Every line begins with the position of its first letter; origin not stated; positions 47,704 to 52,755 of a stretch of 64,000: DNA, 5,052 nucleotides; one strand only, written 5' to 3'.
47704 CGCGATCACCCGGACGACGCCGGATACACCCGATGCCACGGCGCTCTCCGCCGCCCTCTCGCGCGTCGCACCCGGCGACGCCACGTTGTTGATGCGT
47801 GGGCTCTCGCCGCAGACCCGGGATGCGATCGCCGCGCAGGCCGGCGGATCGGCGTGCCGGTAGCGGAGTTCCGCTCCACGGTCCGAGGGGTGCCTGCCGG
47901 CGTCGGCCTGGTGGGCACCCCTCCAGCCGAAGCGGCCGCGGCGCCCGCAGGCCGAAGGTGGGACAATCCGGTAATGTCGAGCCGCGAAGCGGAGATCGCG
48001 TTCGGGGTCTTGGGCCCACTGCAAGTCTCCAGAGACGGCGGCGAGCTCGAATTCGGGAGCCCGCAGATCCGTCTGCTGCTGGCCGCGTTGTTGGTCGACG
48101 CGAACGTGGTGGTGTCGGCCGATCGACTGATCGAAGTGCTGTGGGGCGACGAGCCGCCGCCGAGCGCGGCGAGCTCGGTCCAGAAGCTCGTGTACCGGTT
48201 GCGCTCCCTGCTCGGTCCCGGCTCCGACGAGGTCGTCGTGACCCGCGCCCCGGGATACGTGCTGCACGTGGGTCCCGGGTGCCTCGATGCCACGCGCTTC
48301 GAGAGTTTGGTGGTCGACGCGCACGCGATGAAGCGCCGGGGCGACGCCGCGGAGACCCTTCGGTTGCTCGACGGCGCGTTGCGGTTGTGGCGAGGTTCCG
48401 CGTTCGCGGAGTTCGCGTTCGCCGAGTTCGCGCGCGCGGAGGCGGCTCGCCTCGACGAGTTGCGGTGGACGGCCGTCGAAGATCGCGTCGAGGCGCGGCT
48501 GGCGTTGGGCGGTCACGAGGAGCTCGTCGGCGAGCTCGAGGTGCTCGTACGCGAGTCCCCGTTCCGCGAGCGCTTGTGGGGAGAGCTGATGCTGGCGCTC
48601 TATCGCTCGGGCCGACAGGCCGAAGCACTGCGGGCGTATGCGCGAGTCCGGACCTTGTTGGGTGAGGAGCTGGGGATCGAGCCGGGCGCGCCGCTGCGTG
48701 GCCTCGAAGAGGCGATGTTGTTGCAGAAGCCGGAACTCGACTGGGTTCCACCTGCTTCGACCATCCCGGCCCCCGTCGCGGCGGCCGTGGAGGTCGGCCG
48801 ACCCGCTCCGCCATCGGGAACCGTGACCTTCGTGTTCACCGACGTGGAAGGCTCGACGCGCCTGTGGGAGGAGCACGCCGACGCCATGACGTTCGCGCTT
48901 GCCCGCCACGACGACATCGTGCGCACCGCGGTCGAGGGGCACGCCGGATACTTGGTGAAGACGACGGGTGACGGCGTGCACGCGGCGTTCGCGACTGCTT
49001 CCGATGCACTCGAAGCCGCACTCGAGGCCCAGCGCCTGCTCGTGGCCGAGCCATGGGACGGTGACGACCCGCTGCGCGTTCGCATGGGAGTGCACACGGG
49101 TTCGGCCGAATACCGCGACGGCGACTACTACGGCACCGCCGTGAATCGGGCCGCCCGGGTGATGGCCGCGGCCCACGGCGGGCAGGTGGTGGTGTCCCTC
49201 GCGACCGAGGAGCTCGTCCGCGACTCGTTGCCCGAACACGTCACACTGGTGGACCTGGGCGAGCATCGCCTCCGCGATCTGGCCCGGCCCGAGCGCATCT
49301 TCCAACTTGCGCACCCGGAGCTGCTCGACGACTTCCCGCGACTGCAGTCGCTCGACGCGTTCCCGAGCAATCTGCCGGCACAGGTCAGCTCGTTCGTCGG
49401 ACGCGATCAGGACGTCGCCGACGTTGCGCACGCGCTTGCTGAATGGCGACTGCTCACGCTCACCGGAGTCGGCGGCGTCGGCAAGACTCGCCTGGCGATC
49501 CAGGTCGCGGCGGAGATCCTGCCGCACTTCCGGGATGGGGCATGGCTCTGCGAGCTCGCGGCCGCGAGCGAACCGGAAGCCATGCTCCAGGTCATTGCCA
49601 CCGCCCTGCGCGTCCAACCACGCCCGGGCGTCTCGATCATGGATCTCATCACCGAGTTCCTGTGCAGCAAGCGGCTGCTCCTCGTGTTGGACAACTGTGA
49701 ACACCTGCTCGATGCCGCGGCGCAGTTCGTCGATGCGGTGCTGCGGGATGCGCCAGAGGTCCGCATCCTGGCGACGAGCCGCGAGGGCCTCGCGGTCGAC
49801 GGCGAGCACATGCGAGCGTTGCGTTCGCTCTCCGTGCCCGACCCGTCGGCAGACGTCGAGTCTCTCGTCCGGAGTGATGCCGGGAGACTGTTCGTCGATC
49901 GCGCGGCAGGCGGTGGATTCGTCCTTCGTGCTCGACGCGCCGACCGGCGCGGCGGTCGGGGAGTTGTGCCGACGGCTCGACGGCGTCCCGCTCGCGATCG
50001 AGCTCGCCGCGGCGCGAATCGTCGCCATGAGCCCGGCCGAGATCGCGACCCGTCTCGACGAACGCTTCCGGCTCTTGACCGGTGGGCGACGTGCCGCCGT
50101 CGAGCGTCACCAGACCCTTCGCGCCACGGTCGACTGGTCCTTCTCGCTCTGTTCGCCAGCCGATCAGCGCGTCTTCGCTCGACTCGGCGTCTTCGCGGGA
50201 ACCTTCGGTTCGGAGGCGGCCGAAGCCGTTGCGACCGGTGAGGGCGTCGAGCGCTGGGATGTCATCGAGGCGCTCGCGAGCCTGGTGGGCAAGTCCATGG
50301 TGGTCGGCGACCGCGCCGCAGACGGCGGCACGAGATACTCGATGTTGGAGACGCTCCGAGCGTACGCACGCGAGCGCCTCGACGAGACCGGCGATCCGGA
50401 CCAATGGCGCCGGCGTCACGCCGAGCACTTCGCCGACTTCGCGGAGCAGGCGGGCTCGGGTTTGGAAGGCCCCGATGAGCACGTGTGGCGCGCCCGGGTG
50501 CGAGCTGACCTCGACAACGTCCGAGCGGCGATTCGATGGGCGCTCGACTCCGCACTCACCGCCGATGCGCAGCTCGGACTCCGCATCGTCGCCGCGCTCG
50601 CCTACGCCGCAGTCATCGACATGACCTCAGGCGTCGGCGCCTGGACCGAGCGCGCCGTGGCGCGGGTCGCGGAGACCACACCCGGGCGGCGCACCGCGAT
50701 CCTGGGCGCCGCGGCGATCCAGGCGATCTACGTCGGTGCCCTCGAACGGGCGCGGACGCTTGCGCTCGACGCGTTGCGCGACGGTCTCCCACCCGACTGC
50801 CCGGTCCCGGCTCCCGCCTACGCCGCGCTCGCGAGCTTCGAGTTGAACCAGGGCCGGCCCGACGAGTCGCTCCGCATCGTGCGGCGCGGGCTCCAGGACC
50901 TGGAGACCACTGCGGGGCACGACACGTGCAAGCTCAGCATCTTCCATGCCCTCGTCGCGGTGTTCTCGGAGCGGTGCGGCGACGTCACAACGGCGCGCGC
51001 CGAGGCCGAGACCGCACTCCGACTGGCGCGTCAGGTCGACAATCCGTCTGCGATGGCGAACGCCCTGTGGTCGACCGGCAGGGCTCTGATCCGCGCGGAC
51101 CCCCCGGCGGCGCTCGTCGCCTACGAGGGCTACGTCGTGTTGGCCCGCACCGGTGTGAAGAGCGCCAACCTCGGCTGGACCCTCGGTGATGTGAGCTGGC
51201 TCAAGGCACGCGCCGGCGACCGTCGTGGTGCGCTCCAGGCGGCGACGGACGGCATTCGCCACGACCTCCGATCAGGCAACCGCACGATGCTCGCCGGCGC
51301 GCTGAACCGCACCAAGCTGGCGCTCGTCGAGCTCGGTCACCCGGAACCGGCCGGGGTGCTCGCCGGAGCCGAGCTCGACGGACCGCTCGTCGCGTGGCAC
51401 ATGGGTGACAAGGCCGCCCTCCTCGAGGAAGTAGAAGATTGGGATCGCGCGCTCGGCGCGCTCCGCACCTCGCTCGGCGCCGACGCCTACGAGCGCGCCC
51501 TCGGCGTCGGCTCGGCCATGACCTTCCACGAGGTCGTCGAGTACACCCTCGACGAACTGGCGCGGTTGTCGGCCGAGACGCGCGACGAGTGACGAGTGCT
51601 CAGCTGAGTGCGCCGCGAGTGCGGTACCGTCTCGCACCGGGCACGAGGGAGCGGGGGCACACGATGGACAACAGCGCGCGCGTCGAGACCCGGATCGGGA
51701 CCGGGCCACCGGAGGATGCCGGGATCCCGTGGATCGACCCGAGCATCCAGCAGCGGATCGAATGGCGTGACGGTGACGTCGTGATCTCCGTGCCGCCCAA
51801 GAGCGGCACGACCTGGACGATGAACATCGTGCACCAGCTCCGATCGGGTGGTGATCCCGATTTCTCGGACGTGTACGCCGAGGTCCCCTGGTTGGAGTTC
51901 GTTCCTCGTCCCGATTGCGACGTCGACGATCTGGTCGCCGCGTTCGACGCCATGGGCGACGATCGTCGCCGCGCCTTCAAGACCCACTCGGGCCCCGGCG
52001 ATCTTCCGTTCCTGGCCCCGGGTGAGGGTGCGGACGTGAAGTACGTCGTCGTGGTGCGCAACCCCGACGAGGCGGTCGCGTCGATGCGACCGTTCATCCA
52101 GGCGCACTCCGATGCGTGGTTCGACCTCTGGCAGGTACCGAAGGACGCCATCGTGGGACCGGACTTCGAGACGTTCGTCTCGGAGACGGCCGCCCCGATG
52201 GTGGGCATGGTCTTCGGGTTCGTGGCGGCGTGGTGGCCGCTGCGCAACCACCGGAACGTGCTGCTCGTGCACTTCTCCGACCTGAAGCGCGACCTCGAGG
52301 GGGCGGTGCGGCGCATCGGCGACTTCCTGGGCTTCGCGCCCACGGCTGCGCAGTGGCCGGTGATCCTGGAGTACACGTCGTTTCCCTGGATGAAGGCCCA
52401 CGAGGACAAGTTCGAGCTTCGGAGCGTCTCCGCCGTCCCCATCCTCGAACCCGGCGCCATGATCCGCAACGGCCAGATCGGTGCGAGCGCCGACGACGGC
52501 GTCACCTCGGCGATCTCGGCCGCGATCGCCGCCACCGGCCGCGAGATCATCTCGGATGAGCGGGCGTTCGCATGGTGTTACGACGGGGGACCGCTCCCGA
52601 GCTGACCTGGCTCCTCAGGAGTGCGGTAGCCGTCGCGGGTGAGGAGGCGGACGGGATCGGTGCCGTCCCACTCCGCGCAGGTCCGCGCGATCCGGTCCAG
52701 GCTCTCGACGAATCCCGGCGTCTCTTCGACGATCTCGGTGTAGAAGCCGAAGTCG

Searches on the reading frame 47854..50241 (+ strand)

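Call 27: search_protein_families(library=pfam, proteins=[window:47854-50241:+], max_evalue=0.001)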
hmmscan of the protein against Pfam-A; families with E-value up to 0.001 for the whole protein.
window:47854-50241:+ (795 aa): 7 families
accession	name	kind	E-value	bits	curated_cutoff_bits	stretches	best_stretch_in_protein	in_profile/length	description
PF03704.23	BTAD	-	1.4e-43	149.2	22.1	1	144-289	1-146/146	Bacterial transcriptional activator domain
PF00211.25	Guanylate_cyc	-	3.5e-14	53.3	21.9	1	319-472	4-169/183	Adenylate and Guanylate cyclase catalytic domain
PF00486.34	Trans_reg_C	-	3.1e-08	34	26.2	1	73-137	11-77/77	Transcriptional regulatory protein, C terminal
PF20703.3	nSTAND1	-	1.4e-06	28.6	27.1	1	509-648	11-165/379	Novel STAND NTPase 1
PF13401.12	AAA_22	-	8.1e-06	26.6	27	1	533-624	7-102/130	AAA domain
PF00931.28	NB-ARC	-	1.8e-05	24.6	23.5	1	519-643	3-136/248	NB-ARC domain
PF13191.12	AAA_16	-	5.2e-05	24.3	32.6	1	514-634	2-160/167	AAA ATPase domain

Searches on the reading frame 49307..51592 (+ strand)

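Call 27: search_protein_families(library=pfam, proteins=[window:49307-51592:+], max_evalue=0.001)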
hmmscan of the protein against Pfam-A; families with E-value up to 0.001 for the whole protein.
window:49307-51592:+ (761 aa): 1 family
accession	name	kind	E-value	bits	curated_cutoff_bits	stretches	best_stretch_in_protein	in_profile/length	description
PF13424.12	TPR_12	-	1.9e-05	25.2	30.1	0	550-607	9-69/77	Tetratricopeptide repeat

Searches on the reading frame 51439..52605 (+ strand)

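Call 27: search_protein_families(library=pfam, proteins=[window:51439-52605:+], max_evalue=0.001)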
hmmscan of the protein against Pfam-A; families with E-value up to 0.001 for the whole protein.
window:51439-52605:+ (388 aa): 2 families
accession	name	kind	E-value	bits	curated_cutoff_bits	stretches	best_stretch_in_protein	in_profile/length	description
PF00685.33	Sulfotransfer_1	-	1.7e-25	90.3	22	1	111-348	1-229/255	Sulfotransferase domain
PF13469.12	Sulfotransfer_3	-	1.5e-06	29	27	1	200-299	125-212/216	Sulfotransferase family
